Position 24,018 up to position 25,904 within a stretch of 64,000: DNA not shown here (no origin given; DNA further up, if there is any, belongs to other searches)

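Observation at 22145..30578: AT-rich accessory island: candidate non-canonical DNA sulfur-modification (phosphorothioation-type) modification/restriction system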

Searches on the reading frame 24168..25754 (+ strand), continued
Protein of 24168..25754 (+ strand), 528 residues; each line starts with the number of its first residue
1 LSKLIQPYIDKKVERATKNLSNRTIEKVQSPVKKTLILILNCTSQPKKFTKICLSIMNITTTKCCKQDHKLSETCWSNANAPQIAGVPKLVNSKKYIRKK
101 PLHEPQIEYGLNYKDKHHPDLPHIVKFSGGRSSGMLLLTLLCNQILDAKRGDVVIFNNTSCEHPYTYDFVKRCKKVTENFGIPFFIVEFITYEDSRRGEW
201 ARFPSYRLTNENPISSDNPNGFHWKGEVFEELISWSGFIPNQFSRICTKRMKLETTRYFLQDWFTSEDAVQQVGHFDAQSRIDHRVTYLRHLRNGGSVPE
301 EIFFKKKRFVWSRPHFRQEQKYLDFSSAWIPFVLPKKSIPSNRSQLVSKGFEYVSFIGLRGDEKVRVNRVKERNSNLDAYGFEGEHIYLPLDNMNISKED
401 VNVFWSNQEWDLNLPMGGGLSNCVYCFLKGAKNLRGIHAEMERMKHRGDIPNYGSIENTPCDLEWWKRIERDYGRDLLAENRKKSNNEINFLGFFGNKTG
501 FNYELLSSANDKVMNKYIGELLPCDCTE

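Call 98: search_dna_similar(query=L084:12966-15182:+, collection=plasmids, mode=protein, max_evalue=1e-20, max_rows=12)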
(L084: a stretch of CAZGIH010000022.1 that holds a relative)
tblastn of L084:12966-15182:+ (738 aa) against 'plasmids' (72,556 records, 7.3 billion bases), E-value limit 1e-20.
Records with a match: 27; places in all: 29; records where one place covers at least 80% of the query: 16.
Best place of each record, by identity: <60% 27.
By first word of the organism name: Lactiplantibacillus 9; Rhizobium 2; Sphingomonadaceae 1; Halobaculum 1; Ruegeria 1; Pseudanabaena 1; Pontibrevibacter 1; Candidatus 1; Natribaculum 1; Halococcus 1; and 8 more.
By predicted mobility (MOB-suite, as given by PLSDB): non-mobilizable 12; mobilizable 8; conjugative 7.
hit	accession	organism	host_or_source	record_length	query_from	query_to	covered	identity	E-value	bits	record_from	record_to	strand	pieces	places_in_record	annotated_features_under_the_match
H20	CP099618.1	Sphingomonadaceae bacterium OTU29MARTA1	Arabidopsis thaliana,pure culture,leaf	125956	14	705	94%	37.1%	7e-116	392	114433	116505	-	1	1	DEAD/DEAH box helicase family protein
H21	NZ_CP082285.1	Halobaculum rubrum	sediment sample,sediment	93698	32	691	89%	30.5%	7e-67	248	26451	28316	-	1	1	DEAD/DEAH box helicase family protein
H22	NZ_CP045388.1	Ruegeria sp. THAF33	pure culture,Surface of a polyethylene ...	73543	20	691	91%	29.9%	2e-59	226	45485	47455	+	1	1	DNA phosphorothioation system restriction enzyme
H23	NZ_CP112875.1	Pseudanabaena galeata CCNP1313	-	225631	15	705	94%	28.5%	2e-64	241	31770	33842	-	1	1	DNA phosphorothioation system restriction enzyme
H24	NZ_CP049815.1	Pontibrevibacter nitratireducens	-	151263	20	691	91%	29.2%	6e-59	224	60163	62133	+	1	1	DNA phosphorothioation system restriction enzyme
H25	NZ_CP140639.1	Rhizobium indigoferae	Indigofera amblyantha,Pure culture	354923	14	694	92%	28.3%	3e-52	204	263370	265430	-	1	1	DEAD/DEAH box helicase family protein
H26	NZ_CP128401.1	Candidatus Chlorohelix allophototropha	Single colony of Candidatus Chlorohelix ...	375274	110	691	79%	32.4%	3e-67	249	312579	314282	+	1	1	DEAD/DEAH box helicase family protein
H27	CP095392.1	Natribaculum breve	cell culture,saline soil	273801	15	691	92%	27.5%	1e-48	193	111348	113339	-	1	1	record has no annotation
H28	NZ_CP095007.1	Halococcus dombrowskii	Direct from delivered sample,Rock salt ...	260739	48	691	87%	28.7%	2e-54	211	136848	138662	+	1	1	DEAD/DEAH box helicase family protein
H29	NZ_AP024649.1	Arthrobacter sp. StoSoilB13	-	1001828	143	691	74%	32.5%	2e-53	207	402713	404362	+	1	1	none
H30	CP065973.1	Leuconostoc pseudomesenteroides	-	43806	15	691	92%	25.8%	4e-48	191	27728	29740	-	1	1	DEAD/DEAH box helicase family protein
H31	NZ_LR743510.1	Methylobacterium bullatum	-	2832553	20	654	86%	27.1%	2e-31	139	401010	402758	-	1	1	none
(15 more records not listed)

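Call 99: get_annotated_region(hit=H22, flank=10000)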
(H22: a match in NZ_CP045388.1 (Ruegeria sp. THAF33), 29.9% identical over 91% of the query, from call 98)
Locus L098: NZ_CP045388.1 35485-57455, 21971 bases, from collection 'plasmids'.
description: Ruegeria sp. THAF33 plasmid pTHAF33_d, complete sequence
organism: Ruegeria sp. THAF33 (NCBI taxid 2587853)
taxonomy: Bacteria; Pseudomonadota; Alphaproteobacteria; Rhodobacterales; Roseobacteraceae; Ruegeria; Ruegeria sp. THAF33
host: -; source: pure culture,Surface of a polyethylene microplastic particle present in tank 6 of a marine aquarium ...; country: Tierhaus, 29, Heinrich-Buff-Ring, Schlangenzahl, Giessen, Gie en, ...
typing (MOB-suite, as given by PLSDB): mobilizable; replicon rep_cluster_392; relaxase MOBP
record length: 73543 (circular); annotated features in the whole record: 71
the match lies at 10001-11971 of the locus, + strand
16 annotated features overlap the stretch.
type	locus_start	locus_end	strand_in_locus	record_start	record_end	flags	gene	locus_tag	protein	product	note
CDS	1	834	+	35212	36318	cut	dndB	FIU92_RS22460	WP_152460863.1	DNA sulfur modification protein DndB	-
CDS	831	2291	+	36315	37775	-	dndC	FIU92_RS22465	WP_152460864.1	DNA phosphorothioation system sulfurtransferase DndC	-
CDS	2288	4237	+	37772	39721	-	dndD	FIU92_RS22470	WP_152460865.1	DNA sulfur modification protein DndD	-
CDS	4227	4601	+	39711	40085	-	dndE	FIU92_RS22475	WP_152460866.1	DNA sulfur modification protein DndE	-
CDS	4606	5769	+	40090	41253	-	-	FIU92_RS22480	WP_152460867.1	cysteine desulfurase family protein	-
CDS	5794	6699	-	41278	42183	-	-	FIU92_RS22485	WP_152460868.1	hypothetical protein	-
CDS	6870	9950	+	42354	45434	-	-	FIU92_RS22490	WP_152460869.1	sigma factor-like helix-turn-helix DNA-binding protein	GO:0006352 - DNA-templated transcription initiation [Evidence IEA]; GO:0006355 - regulation of DNA-templated ...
CDS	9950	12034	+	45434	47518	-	-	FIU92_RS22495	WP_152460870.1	DNA phosphorothioation system restriction enzyme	-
CDS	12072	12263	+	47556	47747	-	-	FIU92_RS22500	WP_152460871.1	hypothetical protein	-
CDS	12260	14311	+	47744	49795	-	-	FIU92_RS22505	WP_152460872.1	AAA family ATPase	-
CDS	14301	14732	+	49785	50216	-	-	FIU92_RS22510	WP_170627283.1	DNA phosphorothioation-associated protein 4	-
CDS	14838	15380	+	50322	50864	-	-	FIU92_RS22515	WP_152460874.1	hypothetical protein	-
CDS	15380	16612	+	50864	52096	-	-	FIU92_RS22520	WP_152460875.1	DNA phosphorothioation-associated DGQHR protein 1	-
CDS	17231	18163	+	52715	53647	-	-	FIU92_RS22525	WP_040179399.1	helix-turn-helix domain-containing protein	GO:0006355 - regulation of DNA-templated transcription [Evidence IEA]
CDS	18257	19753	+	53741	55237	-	-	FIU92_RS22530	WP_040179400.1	aldehyde dehydrogenase family protein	-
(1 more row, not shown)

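Call 100: get_annotated_region(hit=H20, flank=9000)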
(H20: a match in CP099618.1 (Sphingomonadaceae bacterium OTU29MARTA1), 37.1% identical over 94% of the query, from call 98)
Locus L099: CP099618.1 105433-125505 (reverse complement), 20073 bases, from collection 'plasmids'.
description: Sphingomonadaceae bacterium OTU29MARTA1 plasmid unnamed1, complete sequence
organism: Sphingomonadaceae bacterium OTU29MARTA1 (NCBI taxid 2952888)
taxonomy: Bacteria; Pseudomonadota; Alphaproteobacteria; Sphingomonadales; Sphingomonadaceae; ; Sphingomonadaceae bacterium OTU29MARTA1
host: -; source: Arabidopsis thaliana,pure culture,leaf; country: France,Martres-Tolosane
typing (MOB-suite, as given by PLSDB): non-mobilizable; mating-pair formation MPF_T
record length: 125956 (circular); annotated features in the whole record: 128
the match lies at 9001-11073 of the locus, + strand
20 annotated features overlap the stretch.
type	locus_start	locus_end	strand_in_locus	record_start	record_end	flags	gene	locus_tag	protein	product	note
CDS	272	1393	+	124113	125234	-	-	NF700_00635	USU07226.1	site-specific integrase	-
CDS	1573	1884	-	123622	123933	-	-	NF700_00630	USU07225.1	GIY-YIG nuclease family protein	-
CDS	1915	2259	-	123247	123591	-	-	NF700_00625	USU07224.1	helix-turn-helix domain-containing protein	-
CDS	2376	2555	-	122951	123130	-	-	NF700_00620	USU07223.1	toprim domain-containing protein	-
CDS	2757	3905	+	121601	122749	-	-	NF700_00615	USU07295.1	cysteine desulfurase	-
CDS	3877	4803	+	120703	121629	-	-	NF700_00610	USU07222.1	DUF4007 family protein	-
CDS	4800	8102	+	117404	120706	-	-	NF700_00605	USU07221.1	hypothetical protein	-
CDS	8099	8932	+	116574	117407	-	-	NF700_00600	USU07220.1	phosphoadenosine phosphosulfate reductase family protein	-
CDS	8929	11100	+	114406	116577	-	-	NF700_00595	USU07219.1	DEAD/DEAH box helicase family protein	-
CDS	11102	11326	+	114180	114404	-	-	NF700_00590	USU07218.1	hypothetical protein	-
CDS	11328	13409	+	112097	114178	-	-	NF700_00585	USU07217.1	AAA family ATPase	-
CDS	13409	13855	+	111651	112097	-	-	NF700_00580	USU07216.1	hypothetical protein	-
CDS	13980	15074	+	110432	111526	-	-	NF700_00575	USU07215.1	ATP-binding protein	-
CDS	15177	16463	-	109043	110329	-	-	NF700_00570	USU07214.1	type II toxin-antitoxin system HipA family toxin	-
CDS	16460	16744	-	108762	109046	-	-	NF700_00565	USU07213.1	helix-turn-helix domain-containing protein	-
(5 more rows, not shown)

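Call 113: search_protein_representatives(alignment_id=A1)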
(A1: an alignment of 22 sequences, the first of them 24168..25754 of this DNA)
Query: 22 sequences, 458 profile positions. Proteins with E-value up to 0.001 (for the whole library): 1506; up to 1e-10: 784; up to 1e-30: 176. The best 150 are listed.
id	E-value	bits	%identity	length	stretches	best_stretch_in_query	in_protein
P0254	4.5e-162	556.2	-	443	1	32-458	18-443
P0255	3.0e-154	530.4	-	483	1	12-458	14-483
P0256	3.6e-153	526.9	-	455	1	47-458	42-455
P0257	6.3e-152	522.8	-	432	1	10-458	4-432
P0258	7.5e-142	489.6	-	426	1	38-458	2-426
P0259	8.8e-142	489.3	-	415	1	38-458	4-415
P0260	2.0e-141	488.2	-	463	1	37-458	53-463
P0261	2.5e-140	484.5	-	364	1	63-348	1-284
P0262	1.2e-137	475.7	-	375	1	38-369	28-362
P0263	3.9e-137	474.0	-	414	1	40-458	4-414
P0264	3.6e-135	467.5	-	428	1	47-458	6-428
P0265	3.8e-135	467.4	-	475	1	12-458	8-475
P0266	1.1e-134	465.9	-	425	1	38-458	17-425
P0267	2.2e-132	458.3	-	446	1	34-458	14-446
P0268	7.1e-130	450.1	-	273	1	4-244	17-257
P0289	2.0e-102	359.6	-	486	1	38-458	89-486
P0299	2.7e-93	329.5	-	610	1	38-442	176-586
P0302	4.1e-91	322.3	-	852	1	38-458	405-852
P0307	6.0e-89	315.2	-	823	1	40-449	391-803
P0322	3.6e-81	289.5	-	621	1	21-434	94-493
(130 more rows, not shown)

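Call 114: search_protein_families(library=pfam, proteins=[P0302, P0307, P0299, P0322, P0289], max_evalue=0.001)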
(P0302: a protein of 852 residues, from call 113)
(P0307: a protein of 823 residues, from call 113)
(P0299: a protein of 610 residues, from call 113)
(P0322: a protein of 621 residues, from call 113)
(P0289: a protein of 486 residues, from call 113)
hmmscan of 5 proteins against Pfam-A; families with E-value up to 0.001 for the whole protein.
P0302 (852 aa): 1 family
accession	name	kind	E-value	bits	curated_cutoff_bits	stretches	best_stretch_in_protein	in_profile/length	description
PF00145.23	DNA_methylase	-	2e-11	44.3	22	1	344-402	271-323/324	C-5 cytosine-specific DNA methylase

P0307 (823 aa): 1 family
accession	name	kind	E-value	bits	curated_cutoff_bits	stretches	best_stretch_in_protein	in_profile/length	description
PF00145.23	DNA_methylase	-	3.9e-70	237.3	22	1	8-386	3-323/324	C-5 cytosine-specific DNA methylase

P0299 (610 aa): 1 family
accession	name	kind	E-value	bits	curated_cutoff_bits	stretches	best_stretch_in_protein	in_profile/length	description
PF00145.23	DNA_methylase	-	9.7e-09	35.5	22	1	102-172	269-322/324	C-5 cytosine-specific DNA methylase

P0322 (621 aa): 1 family
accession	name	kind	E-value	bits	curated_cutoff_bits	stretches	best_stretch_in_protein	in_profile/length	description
PF01507.26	PAPS_reduct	-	0.00027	21.4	22.5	1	125-179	3-52/175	Phosphoadenosine phosphosulfate reductase domain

P0289 (486 aa): 1 family
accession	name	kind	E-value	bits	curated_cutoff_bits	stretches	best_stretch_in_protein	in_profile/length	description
PF01507.26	PAPS_reduct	-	0.00089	19.7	22.5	0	102-177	2-68/175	Phosphoadenosine phosphosulfate reductase domain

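Call 115: find_encoding_contigs(protein=P0307, flank=8000, max_places=3)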
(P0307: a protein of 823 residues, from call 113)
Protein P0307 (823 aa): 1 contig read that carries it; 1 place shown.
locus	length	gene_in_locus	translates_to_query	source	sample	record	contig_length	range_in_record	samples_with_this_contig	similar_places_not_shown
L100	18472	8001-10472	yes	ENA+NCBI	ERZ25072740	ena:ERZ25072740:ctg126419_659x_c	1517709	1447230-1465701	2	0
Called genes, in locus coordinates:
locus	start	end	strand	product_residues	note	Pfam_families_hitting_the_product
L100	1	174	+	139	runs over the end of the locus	-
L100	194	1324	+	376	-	PF21205:Rep3_C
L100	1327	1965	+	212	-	PF09669:Phage_pRha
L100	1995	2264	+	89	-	-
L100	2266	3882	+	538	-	-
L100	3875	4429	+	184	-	-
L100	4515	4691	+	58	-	-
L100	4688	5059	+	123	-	-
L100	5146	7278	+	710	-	PF01751:Toprim, PF01131:Topoisom_bac, PF01396:Zn_ribbon_Top1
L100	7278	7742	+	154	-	PF07799:DUF1643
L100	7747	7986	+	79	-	PF23858:DUF7220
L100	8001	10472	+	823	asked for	PF00145:DNA_methylase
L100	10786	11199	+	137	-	-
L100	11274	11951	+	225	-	-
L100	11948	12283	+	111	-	-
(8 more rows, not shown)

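Call 117: find_encoding_contigs(protein=P0302, flank=8000, max_places=3)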
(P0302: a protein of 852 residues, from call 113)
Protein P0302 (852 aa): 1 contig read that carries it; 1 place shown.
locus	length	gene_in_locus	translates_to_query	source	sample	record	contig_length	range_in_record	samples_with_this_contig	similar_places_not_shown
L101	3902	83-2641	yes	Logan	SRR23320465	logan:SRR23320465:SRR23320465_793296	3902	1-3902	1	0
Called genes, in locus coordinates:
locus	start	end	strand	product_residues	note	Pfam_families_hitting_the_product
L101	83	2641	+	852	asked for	PF00145:DNA_methylase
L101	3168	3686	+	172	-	-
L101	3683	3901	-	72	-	?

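Call 118: find_encoding_contigs(protein=P0299, flank=8000, max_places=3)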
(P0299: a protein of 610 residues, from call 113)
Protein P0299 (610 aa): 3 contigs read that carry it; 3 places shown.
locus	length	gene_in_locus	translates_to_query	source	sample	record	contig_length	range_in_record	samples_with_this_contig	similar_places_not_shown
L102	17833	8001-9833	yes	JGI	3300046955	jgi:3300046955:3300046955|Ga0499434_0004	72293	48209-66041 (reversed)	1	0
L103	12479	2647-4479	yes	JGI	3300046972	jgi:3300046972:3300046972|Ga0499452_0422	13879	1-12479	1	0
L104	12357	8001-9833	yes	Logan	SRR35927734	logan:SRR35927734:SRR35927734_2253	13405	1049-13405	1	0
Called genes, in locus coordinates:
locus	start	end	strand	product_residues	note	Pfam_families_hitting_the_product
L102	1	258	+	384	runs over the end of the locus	PF01051:Rep3_N (weak), PF21205:Rep3_C (weak)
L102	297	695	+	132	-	PF02498:Bro-N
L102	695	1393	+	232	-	PF04383:KilA-N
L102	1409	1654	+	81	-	-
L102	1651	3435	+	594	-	-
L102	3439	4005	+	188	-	PF11198:DUF2857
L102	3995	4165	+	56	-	-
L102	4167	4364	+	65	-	-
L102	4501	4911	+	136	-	-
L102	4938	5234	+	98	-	-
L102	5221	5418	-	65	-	-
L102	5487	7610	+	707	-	PF01751:Toprim, PF01131:Topoisom_bac, PF01396:Zn_ribbon_Top1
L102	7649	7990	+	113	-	-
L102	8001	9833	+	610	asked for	PF00145:DNA_methylase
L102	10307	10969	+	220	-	PF12101:DUF3577 (weak)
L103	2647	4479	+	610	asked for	PF00145:DNA_methylase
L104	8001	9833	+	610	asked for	PF00145:DNA_methylase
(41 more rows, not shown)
